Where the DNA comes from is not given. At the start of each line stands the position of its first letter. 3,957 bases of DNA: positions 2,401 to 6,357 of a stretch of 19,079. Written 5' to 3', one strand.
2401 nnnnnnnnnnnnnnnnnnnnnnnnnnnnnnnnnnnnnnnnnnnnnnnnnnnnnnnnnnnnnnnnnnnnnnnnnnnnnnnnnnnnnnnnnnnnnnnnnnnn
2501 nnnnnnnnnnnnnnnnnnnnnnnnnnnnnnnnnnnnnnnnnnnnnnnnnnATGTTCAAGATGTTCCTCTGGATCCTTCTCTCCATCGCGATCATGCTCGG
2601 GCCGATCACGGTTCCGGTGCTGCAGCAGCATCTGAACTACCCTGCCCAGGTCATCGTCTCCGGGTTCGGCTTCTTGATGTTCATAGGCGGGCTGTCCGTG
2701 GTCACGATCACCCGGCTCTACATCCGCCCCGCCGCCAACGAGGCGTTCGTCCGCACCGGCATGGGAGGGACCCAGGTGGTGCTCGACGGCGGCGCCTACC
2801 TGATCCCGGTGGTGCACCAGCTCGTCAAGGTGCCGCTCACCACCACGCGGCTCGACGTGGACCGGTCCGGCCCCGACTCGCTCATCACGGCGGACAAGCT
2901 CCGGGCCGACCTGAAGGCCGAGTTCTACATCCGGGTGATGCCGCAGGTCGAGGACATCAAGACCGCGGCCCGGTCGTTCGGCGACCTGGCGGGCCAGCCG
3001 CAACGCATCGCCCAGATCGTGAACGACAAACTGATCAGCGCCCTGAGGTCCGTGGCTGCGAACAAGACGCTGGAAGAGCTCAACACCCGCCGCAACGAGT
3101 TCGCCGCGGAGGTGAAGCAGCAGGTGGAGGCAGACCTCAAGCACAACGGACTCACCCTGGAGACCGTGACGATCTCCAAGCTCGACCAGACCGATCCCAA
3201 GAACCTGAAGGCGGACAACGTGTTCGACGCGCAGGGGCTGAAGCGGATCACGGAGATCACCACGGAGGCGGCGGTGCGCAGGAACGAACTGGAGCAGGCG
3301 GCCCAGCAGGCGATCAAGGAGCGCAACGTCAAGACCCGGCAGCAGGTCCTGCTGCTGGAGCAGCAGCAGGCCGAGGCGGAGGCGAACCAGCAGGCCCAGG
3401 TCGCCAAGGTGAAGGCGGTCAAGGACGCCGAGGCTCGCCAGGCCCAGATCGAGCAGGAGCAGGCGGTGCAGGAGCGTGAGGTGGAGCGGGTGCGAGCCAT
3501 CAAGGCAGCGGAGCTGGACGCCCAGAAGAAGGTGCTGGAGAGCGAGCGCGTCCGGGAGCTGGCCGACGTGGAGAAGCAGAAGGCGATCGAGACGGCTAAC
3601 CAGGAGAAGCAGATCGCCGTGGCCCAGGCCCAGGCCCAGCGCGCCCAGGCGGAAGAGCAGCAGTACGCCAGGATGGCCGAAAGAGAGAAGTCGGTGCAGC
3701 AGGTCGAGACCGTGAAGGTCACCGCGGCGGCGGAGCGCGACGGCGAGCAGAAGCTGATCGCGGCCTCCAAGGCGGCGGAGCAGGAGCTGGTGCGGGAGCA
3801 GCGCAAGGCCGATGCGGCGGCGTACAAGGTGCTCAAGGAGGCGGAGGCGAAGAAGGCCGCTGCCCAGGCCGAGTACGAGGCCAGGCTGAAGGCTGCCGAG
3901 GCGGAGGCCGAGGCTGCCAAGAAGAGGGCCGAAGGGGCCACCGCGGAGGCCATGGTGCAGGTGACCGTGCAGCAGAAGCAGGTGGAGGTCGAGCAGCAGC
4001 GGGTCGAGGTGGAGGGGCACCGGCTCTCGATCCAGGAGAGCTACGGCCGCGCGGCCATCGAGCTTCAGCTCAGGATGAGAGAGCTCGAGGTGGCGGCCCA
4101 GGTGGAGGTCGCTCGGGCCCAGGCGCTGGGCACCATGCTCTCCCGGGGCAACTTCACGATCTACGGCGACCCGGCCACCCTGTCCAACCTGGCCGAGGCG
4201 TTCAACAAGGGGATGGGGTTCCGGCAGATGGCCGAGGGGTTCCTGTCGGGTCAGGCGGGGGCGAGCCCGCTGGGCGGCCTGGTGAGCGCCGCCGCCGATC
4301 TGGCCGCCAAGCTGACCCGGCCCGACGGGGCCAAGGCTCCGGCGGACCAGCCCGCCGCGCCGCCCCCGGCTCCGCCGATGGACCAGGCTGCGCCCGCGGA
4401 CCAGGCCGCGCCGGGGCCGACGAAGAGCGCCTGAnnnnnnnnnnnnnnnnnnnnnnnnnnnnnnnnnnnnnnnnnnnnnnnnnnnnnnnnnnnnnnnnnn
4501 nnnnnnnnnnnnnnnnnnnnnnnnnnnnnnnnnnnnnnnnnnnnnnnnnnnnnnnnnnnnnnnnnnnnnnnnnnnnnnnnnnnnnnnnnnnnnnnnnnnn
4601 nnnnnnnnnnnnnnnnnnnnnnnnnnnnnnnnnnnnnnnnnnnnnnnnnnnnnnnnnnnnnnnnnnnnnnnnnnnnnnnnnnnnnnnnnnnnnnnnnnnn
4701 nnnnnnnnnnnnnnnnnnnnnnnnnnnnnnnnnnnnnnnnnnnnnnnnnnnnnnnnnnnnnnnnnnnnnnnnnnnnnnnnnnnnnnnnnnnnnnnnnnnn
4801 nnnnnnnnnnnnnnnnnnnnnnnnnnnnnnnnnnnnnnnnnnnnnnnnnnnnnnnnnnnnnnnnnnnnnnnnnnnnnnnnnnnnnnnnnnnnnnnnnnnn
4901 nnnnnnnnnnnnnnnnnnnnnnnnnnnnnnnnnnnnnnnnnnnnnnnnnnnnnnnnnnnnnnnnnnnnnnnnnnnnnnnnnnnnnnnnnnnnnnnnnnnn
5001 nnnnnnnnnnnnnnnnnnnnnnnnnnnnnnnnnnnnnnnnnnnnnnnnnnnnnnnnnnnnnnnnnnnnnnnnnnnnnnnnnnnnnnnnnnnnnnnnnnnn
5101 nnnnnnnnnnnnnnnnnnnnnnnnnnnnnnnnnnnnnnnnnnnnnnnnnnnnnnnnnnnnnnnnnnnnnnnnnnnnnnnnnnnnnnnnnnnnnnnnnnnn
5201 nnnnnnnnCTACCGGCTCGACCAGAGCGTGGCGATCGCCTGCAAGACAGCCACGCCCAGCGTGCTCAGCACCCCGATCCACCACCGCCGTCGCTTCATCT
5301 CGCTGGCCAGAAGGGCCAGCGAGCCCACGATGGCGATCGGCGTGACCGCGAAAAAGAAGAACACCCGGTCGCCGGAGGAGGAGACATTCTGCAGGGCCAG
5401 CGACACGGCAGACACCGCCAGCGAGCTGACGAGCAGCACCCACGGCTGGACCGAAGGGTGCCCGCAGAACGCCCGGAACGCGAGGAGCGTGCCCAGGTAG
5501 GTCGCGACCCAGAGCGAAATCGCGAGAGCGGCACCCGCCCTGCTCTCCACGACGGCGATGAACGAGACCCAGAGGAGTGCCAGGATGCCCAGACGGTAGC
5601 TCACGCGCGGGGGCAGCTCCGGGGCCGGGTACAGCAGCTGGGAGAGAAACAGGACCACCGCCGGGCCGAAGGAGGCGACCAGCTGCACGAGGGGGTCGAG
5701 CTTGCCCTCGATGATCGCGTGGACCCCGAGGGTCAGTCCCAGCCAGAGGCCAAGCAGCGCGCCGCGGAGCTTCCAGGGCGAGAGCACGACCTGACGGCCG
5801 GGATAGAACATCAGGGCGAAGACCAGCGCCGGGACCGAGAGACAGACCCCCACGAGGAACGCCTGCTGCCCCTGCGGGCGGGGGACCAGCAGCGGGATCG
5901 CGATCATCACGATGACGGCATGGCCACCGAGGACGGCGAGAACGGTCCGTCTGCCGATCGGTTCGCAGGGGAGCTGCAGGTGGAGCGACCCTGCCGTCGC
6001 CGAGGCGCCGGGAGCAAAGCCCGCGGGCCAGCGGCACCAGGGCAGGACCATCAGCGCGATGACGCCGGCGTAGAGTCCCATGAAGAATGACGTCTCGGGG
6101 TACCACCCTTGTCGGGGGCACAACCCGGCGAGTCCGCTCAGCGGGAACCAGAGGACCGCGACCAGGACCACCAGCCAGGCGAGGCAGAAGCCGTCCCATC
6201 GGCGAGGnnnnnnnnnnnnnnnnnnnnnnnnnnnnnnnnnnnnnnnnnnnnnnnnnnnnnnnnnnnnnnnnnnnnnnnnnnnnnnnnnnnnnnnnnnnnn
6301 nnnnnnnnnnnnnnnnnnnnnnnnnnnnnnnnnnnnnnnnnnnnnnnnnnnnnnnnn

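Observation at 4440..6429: Displaced 3' end of the kinase gene: B'–C–A–X–B–A structure with a 44-bp perfect direct repeat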

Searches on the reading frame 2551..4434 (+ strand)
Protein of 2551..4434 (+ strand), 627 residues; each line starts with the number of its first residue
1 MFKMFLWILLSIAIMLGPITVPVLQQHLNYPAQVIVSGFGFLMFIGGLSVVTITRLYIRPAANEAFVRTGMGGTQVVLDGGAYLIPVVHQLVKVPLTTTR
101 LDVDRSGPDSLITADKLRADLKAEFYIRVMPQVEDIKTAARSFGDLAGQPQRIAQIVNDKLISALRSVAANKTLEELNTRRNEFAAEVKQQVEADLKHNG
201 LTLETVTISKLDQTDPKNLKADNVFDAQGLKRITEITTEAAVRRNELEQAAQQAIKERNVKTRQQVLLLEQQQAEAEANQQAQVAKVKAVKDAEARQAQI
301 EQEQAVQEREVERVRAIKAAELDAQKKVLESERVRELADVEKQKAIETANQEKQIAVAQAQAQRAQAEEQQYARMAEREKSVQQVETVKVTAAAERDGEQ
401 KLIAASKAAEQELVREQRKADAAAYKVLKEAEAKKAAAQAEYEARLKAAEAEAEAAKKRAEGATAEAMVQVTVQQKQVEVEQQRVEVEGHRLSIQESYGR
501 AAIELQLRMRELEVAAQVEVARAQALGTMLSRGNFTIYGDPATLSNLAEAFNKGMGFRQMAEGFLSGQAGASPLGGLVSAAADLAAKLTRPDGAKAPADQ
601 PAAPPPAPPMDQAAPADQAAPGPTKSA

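Call 7: search_protein_families(library=pfam, proteins=[window:2551-4434:+], max_evalue=0.01)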
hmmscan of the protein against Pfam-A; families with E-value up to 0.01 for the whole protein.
window:2551-4434:+ (627 aa): 1 family
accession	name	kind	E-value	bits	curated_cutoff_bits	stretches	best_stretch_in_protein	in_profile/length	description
PF01145.31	Band_7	-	5.4e-22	79.1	23.6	1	63-214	6-148/176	SPFH domain / Band 7 family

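Call 14: search_protein_families(library=padloc, proteins=[window:2551-4434:+], max_evalue=0.001)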
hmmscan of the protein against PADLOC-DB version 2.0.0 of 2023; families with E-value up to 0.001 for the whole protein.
window:2551-4434:+ (627 aa): 0 families

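Call 15: search_protein_families(library=ncbifam, proteins=[window:2551-4434:+], max_evalue=0.001)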
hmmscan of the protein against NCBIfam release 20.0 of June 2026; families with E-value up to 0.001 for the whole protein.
window:2551-4434:+ (627 aa): 1 family
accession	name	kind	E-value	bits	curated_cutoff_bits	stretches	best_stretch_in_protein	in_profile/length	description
NF058507.1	FlotScfldFlot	equivalog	2.8e-14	53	700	1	75-307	52-270/477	flotillin lipid rafts scaffold protein FloT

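Call 18: find_encoding_contigs(protein=window:2551-4434:+, flank=10000, max_places=10)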
Protein window:2551-4434:+ (627 aa): no gene with exactly this product is on record in the collection.

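Call 42: list_cluster_members(proteins=[P0005, window:4205-4930:-, P0001, window:2551-4431:+])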
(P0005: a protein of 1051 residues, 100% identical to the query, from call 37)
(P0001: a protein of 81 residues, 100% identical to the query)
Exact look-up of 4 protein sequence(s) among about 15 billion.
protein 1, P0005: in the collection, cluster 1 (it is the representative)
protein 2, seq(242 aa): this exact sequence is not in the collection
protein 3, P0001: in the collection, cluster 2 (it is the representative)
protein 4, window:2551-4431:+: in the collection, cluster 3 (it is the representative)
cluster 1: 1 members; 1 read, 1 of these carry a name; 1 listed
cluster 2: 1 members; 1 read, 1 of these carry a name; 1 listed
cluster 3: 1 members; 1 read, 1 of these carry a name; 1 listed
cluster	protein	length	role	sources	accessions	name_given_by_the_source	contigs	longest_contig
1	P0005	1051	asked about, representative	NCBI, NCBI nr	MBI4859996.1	MAG: protein kinase [Candidatus Riflebacteria bacterium] | protein kinase [Candidatus Riflebacteria bacterium]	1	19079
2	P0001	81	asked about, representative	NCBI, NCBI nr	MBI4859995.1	MAG: hypothetical protein HY815_06990 [Candidatus Riflebacteria bacterium] | hypothetical protein [Candidatus Riflebacteria bacterium]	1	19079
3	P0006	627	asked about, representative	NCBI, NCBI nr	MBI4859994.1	MAG: hypothetical protein HY815_06985 [Candidatus Riflebacteria bacterium] | hypothetical protein [Candidatus Riflebacteria bacterium]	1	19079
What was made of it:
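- On Rhs/CdiA-type orphan C-terminal module: PGAP annotated no CDS there (call 42).
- Their locus tags (06985, 06990) and protein accessions are consecutive (call 42).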

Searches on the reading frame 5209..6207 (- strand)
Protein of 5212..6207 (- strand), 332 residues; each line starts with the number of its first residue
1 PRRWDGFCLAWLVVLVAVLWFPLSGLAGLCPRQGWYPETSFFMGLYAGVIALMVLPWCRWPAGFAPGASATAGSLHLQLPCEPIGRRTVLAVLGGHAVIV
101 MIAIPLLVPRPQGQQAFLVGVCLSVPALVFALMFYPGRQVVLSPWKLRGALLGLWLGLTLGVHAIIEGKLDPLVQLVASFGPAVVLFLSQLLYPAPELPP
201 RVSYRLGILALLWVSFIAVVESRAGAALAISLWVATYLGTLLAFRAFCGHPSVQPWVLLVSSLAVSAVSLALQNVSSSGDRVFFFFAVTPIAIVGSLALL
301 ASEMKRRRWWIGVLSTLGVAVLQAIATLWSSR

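Call 7: search_protein_families(library=pfam, proteins=[window:5209-6166:-], max_evalue=0.01)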
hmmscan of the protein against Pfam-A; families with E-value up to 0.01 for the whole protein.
window:5209-6166:- (319 aa): 0 families

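Call 37: search_protein_representatives(protein=window:5212-6207:-)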
Query: 332 residues. Proteins with E-value up to 0.001 (for the whole library): 1; up to 1e-10: 1; up to 1e-30: 1. The best 1 are listed.
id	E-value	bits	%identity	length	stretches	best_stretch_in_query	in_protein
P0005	4.7e-208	706.7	100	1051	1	1-332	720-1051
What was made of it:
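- The C domain has no homologue anywhere (call 37).
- Tried and rejected: The exhaustive HMMER search of C against 1.84e9 representatives (call 37) found only the protein itself.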

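Call 52: find_homologous_proteins(query=P0006, max_evalue=1e-20)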
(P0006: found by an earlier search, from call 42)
Query P0006 (627 aa): 2976 proteins with E <= 1e-20 among 8000 candidates; the best 120 are listed.
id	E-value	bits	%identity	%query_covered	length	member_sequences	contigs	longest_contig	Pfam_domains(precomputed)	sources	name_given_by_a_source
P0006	0.0e+0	1279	100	100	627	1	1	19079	PF01145.32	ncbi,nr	ncbi:MAG: hypothetical protein HY815_06985 [Candidatus Riflebacteria bacterium]|nr:hypothetical prot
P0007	1.4e-267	907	71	99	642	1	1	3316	PF01145.32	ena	-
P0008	2.3e-263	893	75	94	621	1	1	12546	PF01145.32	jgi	jgi:uncharacterized membrane protein YqiK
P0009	2.7e-255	867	70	93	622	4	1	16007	PF01145.32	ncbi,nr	ncbi:MAG: hypothetical protein HYY25_15795 [Candidatus Wallbacteria bacterium]|nr:hypothetical prote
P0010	1.9e-252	857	68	97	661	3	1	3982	PF01145.32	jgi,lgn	jgi:uncharacterized membrane protein YqiK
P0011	9.0e-250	848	71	95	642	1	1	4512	PF01145.32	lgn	-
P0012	8.0e-244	829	67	99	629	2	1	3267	PF01145.32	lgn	-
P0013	5.4e-174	598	51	99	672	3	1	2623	PF01145.32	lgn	-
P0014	8.2e-173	594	51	99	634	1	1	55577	PF01145.32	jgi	jgi:flotillin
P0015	9.9e-172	591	52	94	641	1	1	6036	PF01145.32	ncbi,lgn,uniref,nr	ncbi:MAG: hypothetical protein HYY20_12615 [Candidatus Tectomicrobia bacterium]|uniref:Band 7 domain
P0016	7.4e-170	585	51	97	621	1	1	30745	PF01145.32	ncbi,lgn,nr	ncbi:MAG: hypothetical protein HYV63_32970 [Candidatus Schekmanbacteria bacterium]|nr:hypothetical p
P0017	1.0e-169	584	50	99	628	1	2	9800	PF01145.32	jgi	jgi:flotillin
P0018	1.7e-168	580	51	96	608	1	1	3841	PF01145.32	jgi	jgi:uncharacterized membrane protein YqiK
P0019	2.1e-168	580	50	97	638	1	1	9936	PF01145.32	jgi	jgi:flotillin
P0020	9.4e-163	561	47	99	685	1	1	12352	PF01145.32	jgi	jgi:flotillin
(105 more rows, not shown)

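Call 53: find_encoding_contigs(protein=P0008, flank=10000, max_places=3)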
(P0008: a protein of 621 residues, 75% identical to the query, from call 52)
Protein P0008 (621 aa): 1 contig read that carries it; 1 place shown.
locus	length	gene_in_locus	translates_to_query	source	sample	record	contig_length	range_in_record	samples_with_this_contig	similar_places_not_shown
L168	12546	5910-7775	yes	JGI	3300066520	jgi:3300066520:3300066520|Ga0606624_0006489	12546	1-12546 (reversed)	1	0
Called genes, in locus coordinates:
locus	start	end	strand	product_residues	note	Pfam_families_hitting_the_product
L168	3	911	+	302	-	?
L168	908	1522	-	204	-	-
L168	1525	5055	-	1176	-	PF02811:PHP, PF07733:DNA_pol3_alpha, PF17657:DNA_pol3_finger, PF14579:HHH_6, PF01336:tRNA_anti-codon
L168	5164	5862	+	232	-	-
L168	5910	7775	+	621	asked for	PF01145:Band_7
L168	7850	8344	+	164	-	-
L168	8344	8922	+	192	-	-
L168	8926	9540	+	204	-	-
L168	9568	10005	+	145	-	-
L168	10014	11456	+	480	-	PF09471:Peptidase_M64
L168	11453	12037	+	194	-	-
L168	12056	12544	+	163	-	?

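Call 54: find_encoding_contigs(protein=P0009, flank=10000, max_places=3)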
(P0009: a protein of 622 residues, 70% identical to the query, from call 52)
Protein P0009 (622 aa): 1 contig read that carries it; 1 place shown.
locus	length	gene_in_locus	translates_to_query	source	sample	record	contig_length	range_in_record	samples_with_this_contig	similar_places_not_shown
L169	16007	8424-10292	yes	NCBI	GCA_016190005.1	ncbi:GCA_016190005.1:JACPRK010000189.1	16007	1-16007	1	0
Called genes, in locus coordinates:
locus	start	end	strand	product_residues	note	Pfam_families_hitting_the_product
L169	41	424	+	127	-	-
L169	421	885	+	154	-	-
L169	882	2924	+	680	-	-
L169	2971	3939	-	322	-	PF02274:ADI, PF19420:DDAH_eukar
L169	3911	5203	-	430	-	-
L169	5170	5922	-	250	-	PF01209:Ubie_methyltran, PF13489:Methyltransf_23, PF13847:Methyltransf_31, PF08241:Methyltransf_11, PF08242:Methyltransf_12, PF13649:Methyltransf_25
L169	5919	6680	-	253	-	PF13489:Methyltransf_23, PF01209:Ubie_methyltran, PF13847:Methyltransf_31, PF08241:Methyltransf_11, PF08242:Methyltransf_12, PF13649:Methyltransf_25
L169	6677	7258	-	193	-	PF13302:Acetyltransf_3, PF00583:Acetyltransf_1 (weak), PF13420:Acetyltransf_4 (weak)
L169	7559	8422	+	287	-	PF21001:YqiJ_N (faint)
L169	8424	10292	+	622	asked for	PF01145:Band_7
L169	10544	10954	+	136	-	PF19686:DUF6188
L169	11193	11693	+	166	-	PF00581:Rhodanese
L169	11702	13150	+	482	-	PF13646:HEAT_2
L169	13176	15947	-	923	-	PF00012:HSP70, PF06723:MreB_Mbl (weak), PF12531:DUF3731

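Call 55: find_encoding_contigs(protein=P0011, flank=5000, max_places=3)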
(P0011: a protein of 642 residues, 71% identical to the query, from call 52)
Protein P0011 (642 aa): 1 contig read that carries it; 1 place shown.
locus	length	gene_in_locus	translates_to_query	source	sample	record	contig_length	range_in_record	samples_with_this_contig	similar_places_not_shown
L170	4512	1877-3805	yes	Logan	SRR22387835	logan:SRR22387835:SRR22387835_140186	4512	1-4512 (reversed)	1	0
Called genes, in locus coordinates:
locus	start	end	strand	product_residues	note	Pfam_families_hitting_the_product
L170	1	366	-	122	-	?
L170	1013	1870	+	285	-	-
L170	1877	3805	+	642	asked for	PF01145:Band_7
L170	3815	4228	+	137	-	PF07885:Ion_trans_2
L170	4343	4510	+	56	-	?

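Call 56: find_encoding_contigs(protein=P0007, flank=5000, max_places=3)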
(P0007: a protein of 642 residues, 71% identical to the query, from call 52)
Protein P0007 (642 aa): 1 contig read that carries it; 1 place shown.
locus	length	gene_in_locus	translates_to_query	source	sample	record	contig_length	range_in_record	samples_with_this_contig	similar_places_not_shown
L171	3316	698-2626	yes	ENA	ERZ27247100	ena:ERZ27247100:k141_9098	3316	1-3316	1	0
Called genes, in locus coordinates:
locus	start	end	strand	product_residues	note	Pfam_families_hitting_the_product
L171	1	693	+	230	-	?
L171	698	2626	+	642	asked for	PF01145:Band_7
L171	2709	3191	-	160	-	PF04008:Adenosine_kin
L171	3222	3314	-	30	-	?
